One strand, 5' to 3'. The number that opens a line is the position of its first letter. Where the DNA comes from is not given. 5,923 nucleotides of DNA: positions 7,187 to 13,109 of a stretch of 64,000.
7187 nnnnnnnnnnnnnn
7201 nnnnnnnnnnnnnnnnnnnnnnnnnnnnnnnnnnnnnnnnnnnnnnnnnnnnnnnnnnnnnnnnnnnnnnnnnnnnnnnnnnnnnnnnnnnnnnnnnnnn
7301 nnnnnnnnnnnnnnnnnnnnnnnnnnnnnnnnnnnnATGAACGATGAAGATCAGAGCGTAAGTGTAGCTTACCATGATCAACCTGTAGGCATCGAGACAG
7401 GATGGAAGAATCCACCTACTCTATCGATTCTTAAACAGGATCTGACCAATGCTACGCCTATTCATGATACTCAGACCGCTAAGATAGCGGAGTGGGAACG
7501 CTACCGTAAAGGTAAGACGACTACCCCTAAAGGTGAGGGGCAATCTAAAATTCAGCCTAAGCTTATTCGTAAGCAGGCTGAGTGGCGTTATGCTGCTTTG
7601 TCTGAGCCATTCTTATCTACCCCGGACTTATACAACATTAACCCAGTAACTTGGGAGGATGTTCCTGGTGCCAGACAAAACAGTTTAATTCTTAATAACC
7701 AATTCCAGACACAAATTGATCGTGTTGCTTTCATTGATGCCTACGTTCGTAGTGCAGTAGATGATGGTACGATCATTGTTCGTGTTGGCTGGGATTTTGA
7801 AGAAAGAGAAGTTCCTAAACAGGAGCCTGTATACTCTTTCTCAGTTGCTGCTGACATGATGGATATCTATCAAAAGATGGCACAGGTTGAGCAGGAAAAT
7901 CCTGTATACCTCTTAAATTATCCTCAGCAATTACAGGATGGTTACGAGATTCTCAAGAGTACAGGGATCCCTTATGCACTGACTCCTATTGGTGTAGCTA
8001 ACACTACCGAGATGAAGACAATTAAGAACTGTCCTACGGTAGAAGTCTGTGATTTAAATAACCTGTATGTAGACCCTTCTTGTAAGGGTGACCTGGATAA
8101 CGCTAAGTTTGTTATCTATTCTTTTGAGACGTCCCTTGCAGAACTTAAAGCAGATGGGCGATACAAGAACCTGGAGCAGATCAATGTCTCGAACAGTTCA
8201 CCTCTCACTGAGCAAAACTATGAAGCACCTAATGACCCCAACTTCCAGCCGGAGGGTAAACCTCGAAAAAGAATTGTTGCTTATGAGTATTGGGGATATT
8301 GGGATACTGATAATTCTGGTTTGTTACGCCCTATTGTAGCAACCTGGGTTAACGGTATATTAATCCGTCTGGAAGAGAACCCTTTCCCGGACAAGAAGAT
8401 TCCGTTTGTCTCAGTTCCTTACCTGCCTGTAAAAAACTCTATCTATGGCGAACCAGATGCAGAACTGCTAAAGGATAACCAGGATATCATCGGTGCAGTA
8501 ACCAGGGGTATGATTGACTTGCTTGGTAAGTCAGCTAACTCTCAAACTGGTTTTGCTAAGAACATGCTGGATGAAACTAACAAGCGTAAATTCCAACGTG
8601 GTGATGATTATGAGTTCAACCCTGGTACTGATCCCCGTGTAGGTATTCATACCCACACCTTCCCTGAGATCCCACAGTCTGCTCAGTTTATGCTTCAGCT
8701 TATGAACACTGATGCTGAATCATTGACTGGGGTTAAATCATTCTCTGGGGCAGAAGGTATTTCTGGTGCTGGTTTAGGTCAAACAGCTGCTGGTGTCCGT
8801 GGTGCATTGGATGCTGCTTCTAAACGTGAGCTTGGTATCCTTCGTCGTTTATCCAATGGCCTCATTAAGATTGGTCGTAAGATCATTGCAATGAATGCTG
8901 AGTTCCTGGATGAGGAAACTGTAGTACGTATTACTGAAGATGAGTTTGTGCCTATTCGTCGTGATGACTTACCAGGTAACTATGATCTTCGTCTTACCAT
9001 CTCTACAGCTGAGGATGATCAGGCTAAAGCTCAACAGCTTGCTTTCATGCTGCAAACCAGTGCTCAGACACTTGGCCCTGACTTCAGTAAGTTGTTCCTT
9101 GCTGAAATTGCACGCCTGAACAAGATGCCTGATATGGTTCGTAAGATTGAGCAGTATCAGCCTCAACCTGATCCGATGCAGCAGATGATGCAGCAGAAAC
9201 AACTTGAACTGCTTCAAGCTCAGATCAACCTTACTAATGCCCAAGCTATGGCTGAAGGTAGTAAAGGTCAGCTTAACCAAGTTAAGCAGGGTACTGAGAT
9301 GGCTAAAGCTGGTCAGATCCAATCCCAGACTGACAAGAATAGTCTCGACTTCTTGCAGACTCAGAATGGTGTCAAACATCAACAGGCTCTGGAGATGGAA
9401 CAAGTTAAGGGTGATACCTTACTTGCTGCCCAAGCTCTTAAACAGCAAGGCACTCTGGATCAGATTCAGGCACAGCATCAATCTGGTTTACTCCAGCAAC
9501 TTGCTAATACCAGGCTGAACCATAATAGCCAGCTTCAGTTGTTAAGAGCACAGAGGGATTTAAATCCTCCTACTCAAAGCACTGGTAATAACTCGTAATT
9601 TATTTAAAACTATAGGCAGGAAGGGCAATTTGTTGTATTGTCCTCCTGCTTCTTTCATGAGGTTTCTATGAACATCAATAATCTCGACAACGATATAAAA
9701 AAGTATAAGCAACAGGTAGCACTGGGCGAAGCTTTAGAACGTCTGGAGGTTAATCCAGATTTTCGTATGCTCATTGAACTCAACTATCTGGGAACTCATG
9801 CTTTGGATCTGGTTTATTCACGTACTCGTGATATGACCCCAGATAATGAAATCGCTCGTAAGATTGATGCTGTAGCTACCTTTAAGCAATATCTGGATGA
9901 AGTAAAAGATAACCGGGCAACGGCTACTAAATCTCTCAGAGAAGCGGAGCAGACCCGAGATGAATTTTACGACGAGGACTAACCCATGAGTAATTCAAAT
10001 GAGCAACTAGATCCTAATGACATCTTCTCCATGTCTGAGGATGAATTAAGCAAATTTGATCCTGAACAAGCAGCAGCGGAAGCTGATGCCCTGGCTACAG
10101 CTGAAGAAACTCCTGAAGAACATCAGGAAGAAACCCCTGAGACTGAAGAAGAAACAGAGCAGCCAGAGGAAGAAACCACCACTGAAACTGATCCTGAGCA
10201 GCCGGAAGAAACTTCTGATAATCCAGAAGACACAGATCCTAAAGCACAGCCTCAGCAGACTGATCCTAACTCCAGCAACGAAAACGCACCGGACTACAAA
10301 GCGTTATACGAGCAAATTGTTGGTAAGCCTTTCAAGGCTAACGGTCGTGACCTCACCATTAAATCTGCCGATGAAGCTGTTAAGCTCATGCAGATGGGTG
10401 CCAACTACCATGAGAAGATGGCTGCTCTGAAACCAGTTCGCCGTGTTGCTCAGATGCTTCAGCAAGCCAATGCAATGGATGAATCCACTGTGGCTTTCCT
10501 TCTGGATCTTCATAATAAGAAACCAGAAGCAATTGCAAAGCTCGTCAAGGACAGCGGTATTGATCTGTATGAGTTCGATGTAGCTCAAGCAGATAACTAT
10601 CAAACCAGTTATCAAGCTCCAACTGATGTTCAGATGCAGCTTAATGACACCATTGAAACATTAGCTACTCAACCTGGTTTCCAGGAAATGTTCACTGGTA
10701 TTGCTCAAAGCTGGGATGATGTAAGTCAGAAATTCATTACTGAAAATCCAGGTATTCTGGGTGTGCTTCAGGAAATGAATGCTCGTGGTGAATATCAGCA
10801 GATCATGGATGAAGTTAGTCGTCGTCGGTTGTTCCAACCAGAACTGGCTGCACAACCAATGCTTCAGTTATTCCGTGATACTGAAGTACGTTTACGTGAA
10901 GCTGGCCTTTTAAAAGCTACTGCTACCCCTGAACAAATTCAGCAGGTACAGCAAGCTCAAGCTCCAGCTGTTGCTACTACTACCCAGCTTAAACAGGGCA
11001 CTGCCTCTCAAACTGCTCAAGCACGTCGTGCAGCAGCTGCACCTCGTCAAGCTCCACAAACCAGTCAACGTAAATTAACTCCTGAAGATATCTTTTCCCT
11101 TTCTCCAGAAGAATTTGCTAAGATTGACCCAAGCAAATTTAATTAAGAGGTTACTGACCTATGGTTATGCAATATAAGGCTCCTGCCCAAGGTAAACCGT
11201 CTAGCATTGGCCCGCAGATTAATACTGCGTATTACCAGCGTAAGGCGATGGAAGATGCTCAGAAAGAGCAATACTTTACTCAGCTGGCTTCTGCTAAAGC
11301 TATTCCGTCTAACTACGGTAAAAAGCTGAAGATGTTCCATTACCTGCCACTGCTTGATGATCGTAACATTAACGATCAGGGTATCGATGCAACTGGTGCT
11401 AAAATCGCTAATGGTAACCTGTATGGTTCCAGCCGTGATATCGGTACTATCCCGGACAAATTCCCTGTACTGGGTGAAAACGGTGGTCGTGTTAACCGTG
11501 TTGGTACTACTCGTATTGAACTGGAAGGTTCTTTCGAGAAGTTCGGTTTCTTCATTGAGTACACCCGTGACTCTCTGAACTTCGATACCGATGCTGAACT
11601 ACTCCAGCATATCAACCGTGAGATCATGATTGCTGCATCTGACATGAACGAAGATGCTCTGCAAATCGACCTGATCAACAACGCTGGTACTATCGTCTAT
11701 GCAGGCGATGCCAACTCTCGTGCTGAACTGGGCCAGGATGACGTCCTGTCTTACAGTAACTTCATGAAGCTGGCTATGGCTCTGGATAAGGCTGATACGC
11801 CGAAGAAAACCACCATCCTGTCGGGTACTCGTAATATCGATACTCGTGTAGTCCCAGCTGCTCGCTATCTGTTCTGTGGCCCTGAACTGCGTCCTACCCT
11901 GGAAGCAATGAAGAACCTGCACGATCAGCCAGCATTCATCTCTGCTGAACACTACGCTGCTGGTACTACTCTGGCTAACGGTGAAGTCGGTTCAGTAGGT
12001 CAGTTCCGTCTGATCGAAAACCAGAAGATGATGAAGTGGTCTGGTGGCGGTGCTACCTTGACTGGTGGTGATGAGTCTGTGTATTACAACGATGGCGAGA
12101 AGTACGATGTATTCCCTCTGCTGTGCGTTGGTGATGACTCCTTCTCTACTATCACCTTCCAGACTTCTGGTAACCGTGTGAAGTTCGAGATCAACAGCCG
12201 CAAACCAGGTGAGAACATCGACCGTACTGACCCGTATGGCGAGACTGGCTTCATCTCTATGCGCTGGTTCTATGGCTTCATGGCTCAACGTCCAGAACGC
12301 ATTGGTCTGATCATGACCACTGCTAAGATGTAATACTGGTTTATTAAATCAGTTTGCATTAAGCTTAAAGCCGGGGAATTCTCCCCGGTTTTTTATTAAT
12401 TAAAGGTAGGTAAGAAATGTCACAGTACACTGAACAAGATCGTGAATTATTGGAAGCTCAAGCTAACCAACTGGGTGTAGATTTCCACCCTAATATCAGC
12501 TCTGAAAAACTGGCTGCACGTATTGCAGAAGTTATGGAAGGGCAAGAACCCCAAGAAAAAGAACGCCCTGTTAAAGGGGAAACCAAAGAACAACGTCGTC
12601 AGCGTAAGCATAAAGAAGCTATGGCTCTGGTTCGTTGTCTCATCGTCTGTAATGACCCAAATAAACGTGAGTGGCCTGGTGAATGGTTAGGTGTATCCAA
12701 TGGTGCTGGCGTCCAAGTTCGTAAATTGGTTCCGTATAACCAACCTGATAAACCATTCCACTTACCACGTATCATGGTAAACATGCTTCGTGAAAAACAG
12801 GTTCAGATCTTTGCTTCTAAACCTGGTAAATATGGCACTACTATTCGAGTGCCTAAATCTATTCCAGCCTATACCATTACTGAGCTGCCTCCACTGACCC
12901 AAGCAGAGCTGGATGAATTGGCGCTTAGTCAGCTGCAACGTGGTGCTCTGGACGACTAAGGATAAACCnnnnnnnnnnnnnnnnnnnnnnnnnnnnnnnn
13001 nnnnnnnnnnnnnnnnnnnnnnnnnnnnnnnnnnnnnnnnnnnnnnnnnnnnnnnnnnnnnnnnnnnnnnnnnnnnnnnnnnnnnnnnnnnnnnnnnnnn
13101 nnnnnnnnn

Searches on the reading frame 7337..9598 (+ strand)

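Call 49: search_protein_families(library=phrogs, proteins=[window:7337-9598:+], max_evalue=0.0001)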
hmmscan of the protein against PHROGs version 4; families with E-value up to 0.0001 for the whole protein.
window:7337-9598:+ (753 aa): 2 families
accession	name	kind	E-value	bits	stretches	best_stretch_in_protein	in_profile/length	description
phrog_1216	-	head and packaging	3.8e-239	796.9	1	21-718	9-680/714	portal protein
phrog_156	-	head and packaging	1.6e-20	74.1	1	332-709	271-672/681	portal protein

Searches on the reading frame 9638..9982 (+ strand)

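Call 49: search_protein_families(library=phrogs, proteins=[window:9638-9982:+], max_evalue=0.0001)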
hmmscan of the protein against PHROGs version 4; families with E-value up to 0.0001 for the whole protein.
window:9638-9982:+ (114 aa): 1 family
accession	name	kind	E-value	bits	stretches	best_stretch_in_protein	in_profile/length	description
phrog_2346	-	unknown function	3e-20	73.4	1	12-113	4-108/112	-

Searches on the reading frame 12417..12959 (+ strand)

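Call 7: search_protein_families(library=pfam, proteins=[window:12417-12959:+], max_evalue=0.01)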
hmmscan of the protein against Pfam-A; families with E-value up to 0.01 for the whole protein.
window:12417-12959:+ (180 aa): 0 families

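Call 8: search_protein_families(library=phrogs, proteins=[window:12417-12959:+], max_evalue=0.001)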
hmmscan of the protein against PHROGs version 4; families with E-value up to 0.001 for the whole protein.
window:12417-12959:+ (180 aa): 2 families
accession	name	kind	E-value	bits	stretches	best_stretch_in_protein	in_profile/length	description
phrog_2130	-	unknown function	4.5e-52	177.6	1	4-179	13-193/195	-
phrog_33528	-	unknown function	9.1e-12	46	1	65-172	82-190/197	-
